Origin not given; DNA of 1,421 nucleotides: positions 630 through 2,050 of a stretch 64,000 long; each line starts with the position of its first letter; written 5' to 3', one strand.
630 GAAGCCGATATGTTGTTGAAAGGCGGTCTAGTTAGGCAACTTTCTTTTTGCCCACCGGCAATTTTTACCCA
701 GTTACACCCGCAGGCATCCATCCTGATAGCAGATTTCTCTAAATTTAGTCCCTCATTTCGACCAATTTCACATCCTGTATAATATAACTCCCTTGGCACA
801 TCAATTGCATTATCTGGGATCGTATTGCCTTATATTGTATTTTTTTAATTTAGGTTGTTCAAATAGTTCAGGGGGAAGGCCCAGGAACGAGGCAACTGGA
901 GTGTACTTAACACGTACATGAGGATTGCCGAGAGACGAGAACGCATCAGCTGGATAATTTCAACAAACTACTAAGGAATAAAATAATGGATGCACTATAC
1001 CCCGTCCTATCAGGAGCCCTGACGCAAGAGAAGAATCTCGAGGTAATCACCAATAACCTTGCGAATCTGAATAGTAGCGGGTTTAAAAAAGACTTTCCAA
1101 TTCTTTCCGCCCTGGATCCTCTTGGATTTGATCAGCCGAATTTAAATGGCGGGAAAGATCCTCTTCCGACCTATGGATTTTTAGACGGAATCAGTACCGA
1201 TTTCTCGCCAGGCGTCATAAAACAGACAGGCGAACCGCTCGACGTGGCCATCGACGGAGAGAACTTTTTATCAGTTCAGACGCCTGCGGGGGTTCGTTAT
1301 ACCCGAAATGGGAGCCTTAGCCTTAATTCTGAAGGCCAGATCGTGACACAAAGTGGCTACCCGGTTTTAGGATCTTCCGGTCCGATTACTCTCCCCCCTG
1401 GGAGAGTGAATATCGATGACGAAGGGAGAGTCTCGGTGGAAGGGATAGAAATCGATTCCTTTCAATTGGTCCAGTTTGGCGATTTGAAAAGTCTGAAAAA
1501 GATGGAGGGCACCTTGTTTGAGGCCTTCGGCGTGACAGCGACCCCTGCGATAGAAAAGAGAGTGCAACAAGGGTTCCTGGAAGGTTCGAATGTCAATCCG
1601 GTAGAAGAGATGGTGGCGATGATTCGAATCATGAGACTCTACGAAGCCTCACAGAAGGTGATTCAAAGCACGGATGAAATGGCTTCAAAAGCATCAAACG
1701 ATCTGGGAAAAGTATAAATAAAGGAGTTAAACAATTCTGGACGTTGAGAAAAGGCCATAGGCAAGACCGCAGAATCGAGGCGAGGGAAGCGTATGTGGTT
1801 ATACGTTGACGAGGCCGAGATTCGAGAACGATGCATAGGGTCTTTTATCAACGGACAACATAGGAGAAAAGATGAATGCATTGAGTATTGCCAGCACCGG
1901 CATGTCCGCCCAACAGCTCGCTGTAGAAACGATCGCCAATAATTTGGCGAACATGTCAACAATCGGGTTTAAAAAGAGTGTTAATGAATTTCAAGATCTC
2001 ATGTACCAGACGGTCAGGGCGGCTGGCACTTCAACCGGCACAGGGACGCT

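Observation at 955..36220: Recurrent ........-centred element just upstream of several flagellar start codons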

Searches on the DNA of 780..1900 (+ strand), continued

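Call 58: search_with_rna_model(model_id=R2, sources=[window, L001, L002, L003, L004, L005, L006, L007, L008, L009, L010, L011, L012, L013, L014, L015, L016, L017, L018, L019, L020, L021, L022, L023, L024, L025, L026, L027, L028, L029, L030, L031, L032, L033, L034, L035, L036, L037, L038, L039, L040, L041, L042, L043, L044, L045, L046, L047, L048, L049, L050, L051, L052, L053, L054, L055, L056, L057, L058, L059, L060, L061, L062, L063, L064, L065, L066, L067, L068, L069, L070, L071, L072, L073, L074, L075, L076, L077, L078, L079, L080, L081, L083, L084, L085], max_evalue=0.1)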
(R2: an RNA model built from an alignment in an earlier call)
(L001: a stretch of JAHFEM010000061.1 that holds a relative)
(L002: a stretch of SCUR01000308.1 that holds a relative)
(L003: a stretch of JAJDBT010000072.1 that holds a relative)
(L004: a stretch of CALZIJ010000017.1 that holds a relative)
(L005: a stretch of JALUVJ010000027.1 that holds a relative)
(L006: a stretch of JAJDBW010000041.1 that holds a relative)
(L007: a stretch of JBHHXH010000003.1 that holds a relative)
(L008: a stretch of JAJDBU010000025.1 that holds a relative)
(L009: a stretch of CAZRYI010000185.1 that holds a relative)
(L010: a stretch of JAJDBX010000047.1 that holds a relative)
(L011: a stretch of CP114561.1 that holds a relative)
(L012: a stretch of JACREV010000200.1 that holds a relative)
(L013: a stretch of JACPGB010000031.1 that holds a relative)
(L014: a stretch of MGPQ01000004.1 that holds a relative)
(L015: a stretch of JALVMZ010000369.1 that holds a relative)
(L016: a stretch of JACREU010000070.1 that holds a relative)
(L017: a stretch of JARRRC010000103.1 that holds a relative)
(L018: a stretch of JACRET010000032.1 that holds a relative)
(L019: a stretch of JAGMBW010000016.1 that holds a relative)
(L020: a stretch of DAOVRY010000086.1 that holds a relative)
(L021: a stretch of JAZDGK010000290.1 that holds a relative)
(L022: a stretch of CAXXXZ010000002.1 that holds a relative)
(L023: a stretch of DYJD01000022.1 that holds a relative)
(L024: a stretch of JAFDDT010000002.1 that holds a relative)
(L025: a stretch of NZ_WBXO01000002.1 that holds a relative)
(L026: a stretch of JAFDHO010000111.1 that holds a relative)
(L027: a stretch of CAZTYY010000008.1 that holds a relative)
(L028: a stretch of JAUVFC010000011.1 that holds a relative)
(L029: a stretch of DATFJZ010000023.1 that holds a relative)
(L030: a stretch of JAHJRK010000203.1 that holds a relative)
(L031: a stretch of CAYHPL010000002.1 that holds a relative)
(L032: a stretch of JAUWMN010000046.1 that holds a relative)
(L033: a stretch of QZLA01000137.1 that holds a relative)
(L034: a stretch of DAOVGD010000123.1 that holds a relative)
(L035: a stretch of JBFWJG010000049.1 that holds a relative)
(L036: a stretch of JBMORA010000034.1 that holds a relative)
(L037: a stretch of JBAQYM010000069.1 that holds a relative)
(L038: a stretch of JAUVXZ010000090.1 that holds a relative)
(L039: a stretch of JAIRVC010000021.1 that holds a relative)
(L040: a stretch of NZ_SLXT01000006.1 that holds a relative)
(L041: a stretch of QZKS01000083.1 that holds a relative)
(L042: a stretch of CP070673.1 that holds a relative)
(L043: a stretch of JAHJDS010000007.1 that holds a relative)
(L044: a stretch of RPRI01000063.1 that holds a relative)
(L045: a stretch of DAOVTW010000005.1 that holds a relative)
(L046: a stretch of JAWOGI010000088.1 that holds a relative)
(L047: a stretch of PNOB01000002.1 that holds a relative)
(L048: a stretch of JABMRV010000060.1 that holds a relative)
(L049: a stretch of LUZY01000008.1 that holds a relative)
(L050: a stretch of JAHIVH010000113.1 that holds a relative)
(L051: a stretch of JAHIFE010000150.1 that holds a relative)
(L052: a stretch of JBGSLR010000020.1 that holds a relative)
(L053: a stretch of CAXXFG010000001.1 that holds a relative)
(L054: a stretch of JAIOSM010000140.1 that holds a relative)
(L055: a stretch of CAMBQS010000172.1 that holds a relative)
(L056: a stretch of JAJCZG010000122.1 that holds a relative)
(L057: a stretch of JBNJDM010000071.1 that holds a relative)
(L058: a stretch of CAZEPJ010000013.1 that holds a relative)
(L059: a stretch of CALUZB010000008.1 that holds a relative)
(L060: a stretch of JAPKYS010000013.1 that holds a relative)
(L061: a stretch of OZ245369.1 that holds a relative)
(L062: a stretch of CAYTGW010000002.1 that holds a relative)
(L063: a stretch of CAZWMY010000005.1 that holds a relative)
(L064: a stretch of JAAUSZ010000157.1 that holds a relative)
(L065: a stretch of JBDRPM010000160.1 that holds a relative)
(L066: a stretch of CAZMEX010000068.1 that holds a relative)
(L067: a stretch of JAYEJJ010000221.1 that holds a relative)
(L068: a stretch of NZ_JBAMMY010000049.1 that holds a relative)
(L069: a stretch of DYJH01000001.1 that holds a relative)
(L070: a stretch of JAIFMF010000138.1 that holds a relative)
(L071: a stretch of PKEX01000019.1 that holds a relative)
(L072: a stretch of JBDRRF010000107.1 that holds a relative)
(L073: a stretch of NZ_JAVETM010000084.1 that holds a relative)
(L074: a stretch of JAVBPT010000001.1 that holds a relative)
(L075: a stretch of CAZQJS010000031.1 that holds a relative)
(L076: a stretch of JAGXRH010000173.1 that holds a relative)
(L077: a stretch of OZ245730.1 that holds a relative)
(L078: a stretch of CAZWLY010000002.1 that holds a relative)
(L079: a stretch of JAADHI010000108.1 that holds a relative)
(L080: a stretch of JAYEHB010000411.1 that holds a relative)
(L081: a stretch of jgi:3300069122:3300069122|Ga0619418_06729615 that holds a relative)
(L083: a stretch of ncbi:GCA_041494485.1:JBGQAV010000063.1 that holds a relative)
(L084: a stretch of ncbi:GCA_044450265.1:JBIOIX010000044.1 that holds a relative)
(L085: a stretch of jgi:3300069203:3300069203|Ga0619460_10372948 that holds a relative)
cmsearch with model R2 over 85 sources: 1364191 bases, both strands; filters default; matches with E-value up to 0.1: 15.
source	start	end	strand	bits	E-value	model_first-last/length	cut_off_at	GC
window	20350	20485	+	125.6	4.1e-32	1-136/136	no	0.49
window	846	979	+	115.5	3.1e-29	1-136/136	no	0.44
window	1732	1867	+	110.7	7e-28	1-136/136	no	0.49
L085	472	606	+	109.3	1.7e-27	1-136/136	no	0.47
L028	14541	14676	-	105.5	2.1e-26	1-136/136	no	0.51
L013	19544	19680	-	97.5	3.8e-24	1-136/136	no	0.53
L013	9677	9813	-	96.9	5.6e-24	1-136/136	no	0.55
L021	14483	14600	-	43.8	6e-09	1-136/136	no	0.43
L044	8143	8280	+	40.5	5.1e-08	1-136/136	no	0.46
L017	11097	11216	+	27.8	0.0002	1-136/136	no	0.57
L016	9717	9808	-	27.2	0.00029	1-136/136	no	0.53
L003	1579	1701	+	25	0.0013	1-136/136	no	0.5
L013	19548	19684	+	21.5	0.012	1-136/136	no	0.54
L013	3521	3646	-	20.2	0.029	1-136/136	no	0.5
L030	7623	7809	-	19.5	0.044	1-136/136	no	0.49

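Call 59: search_with_rna_model(model_id=R2, sources=[L086, L087, L089, L090, L091, L092, L093, L094, L095, L096, L097, L098, L099, L100, L101, L102, L103, L104, L105, L106, L107, L108, L109, L110, L111, L112, L113, L114, L115, L116, L117, L118, L119, L120, L121, L122, L123, L124, L125, L126, L127, L128, L129, L130, L131, L132, L133, L134, L135, L136, L137, L138, L139, L140, L141, L142, L143, L144, L145, L146, L147, L148, L149, L150, L151, L152, L153, L154, L155, L156, L157, L158, L159, L160, L161, L162, L163, L164, L165, L166, L167, L168, L169], max_evalue=0.1)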
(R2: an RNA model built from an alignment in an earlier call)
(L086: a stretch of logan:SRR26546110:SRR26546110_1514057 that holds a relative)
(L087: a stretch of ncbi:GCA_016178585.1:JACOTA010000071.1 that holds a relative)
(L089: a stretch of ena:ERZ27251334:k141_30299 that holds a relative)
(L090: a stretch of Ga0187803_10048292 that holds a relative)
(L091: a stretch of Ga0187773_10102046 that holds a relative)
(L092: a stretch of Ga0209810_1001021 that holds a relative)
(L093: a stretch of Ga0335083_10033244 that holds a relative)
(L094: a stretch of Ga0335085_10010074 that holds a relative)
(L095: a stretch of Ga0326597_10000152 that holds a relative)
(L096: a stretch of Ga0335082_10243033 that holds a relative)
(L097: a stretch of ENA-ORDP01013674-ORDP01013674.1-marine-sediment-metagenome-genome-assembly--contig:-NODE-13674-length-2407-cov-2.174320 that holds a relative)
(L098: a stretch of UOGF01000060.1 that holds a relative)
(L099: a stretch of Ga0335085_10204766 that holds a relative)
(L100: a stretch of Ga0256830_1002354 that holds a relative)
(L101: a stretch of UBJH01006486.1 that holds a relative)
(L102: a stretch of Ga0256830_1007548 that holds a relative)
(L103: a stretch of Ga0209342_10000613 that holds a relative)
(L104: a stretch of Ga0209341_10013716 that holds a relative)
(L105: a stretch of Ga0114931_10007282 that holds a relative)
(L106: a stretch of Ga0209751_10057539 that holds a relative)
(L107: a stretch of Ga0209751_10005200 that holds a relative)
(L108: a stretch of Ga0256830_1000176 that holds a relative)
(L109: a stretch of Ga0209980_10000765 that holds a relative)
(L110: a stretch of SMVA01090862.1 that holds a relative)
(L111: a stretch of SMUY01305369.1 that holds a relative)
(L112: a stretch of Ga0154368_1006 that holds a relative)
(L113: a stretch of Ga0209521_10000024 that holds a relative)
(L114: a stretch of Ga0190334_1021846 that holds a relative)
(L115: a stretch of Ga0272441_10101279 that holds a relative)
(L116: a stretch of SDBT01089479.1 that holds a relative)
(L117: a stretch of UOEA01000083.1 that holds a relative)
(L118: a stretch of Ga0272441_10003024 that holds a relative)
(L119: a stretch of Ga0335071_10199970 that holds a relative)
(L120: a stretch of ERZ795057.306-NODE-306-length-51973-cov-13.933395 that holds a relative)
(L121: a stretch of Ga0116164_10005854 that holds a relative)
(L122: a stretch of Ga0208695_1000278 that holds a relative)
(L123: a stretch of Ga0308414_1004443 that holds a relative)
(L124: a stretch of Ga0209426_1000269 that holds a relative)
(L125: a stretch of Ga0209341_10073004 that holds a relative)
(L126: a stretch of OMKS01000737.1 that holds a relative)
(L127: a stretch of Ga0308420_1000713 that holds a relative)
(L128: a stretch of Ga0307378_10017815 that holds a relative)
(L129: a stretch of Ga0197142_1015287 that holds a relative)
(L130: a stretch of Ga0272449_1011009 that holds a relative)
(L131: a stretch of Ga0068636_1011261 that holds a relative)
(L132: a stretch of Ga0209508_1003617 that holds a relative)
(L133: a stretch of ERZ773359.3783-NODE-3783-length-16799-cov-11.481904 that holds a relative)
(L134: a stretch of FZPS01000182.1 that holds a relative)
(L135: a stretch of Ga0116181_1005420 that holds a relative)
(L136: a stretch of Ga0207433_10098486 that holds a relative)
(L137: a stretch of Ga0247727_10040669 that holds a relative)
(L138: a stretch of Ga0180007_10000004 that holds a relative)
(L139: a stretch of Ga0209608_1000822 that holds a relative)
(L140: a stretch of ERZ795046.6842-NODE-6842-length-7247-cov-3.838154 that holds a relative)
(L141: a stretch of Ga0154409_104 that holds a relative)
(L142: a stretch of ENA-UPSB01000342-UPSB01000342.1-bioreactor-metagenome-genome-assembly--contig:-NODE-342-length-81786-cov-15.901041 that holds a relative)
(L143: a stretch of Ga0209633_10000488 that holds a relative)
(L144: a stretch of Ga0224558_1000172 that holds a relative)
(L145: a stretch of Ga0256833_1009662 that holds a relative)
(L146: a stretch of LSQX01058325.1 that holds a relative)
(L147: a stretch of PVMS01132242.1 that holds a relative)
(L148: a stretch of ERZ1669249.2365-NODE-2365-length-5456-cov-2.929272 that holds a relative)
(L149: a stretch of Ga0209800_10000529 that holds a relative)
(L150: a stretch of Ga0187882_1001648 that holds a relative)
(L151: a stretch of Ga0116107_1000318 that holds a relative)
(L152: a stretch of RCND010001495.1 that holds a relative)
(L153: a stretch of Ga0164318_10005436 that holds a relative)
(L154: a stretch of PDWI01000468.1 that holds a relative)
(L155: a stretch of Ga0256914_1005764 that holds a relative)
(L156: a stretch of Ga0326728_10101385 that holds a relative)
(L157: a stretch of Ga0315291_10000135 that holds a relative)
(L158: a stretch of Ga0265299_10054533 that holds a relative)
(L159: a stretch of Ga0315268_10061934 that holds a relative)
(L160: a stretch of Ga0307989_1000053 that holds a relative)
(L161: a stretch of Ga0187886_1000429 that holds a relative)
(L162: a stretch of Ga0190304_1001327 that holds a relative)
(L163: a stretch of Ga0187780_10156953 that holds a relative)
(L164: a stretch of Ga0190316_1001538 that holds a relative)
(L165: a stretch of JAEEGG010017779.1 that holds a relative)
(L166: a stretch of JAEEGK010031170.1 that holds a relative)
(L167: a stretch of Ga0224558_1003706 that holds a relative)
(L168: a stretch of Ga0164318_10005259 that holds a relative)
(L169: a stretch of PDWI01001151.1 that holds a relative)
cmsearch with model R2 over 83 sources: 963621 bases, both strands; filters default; matches with E-value up to 0.1: 8.
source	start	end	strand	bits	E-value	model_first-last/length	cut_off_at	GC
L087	10747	10883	+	132.8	2.8e-34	1-136/136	no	0.56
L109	5068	5203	+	107.3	4.4e-27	1-136/136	no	0.58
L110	5074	5209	+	107.3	4.4e-27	1-136/136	no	0.58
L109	4699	4833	-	91.5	1.3e-22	1-136/136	no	0.64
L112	4866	5010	-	85.8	5.3e-21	1-136/136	no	0.48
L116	4238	4376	-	46.6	6.8e-10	1-136/136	no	0.47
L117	12382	12444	+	20.5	0.017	1-136/136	no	0.49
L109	3188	3302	-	18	0.087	1-136/136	no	0.6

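Call 61: search_with_rna_model(model_id=R2, sources=[window, L085, L013, L028, L087, L109, L112, L021, L044, L116, L017, L016, L003, L030], max_evalue=0.005, make_alignment=true)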
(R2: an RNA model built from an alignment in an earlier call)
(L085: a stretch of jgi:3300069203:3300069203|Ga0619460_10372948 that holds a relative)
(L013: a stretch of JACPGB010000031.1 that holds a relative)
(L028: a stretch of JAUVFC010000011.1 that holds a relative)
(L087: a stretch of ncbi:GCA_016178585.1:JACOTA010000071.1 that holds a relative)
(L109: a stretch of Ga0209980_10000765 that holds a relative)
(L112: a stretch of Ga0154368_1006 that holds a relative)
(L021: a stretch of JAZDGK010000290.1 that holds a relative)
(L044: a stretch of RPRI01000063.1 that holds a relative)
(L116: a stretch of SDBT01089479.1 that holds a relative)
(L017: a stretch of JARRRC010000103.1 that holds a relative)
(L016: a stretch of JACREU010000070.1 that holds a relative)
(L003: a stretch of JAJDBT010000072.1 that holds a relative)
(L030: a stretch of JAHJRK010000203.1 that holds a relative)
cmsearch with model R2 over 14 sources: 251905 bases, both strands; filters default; matches with E-value up to 0.005: 19.
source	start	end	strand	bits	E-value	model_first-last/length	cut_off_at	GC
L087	10747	10883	+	132.8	7.3e-35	1-136/136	no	0.56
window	20350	20485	+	125.6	7.6e-33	1-136/136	no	0.49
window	846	979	+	115.5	5.7e-30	1-136/136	no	0.44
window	1732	1867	+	110.7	1.3e-28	1-136/136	no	0.49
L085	472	606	+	109.3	3.2e-28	1-136/136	no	0.47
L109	5068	5203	+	107.3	1.2e-27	1-136/136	no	0.58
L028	14541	14676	-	105.5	3.9e-27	1-136/136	no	0.51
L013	19544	19680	-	97.5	7e-25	1-136/136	no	0.53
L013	9677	9813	-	96.9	1e-24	1-136/136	no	0.55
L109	4699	4833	-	91.5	3.4e-23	1-136/136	no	0.64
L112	4866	5010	-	85.8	1.4e-21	1-136/136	no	0.48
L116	4238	4376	-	46.6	1.8e-10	1-136/136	no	0.47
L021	14483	14600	-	43.8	1.1e-09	1-136/136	no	0.43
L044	8143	8280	+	40.5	9.3e-09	1-136/136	no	0.46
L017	11097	11216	+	27.8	3.7e-05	1-136/136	no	0.57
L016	9717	9808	-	27.2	5.4e-05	1-136/136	no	0.53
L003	1579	1701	+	25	0.00024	1-136/136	no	0.5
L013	19548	19684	+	21.5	0.0023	1-136/136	no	0.54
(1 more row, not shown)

Alignment A7: 19 matches aligned to the model, 237 columns, each read 5' to 3' on its own strand. Consensus structure (alignment columns), stored with it:
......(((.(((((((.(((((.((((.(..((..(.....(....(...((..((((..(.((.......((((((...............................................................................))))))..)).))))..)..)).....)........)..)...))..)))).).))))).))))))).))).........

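Call 89: search_with_rna_model(model_id=R2, source=window, filters=off, max_evalue=10)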
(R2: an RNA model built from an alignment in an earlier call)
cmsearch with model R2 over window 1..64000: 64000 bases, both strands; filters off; matches with E-value up to 10: 38.
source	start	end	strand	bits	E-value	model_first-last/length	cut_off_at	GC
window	20350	20485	+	125.6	2e-33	1-136/136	no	0.49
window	846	979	+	115.5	1.5e-30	1-136/136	no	0.44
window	1732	1867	+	110.7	3.4e-29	1-136/136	no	0.49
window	20346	20482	-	24.1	0.00011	1-136/136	no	0.48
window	1912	1975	+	17.1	0.0099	1-136/136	no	0.41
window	1728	1864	-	16.8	0.012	1-136/136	no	0.48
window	20744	20774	-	11.9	0.3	52-82/136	no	0.39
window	39276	39333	+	11.2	0.49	1-136/136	no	0.57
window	9072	9138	-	10.5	0.77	1-136/136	no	0.54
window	842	976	-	10.1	0.98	1-136/136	no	0.44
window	19045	19086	+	9.9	1.1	1-136/136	no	0.29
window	19042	19082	-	9.7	1.3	1-136/136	no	0.27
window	30373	30438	-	9.4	1.6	1-136/136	no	0.42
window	38429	38486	+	9.1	1.8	1-136/136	no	0.59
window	50480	50570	+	8.9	2.1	1-136/136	no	0.46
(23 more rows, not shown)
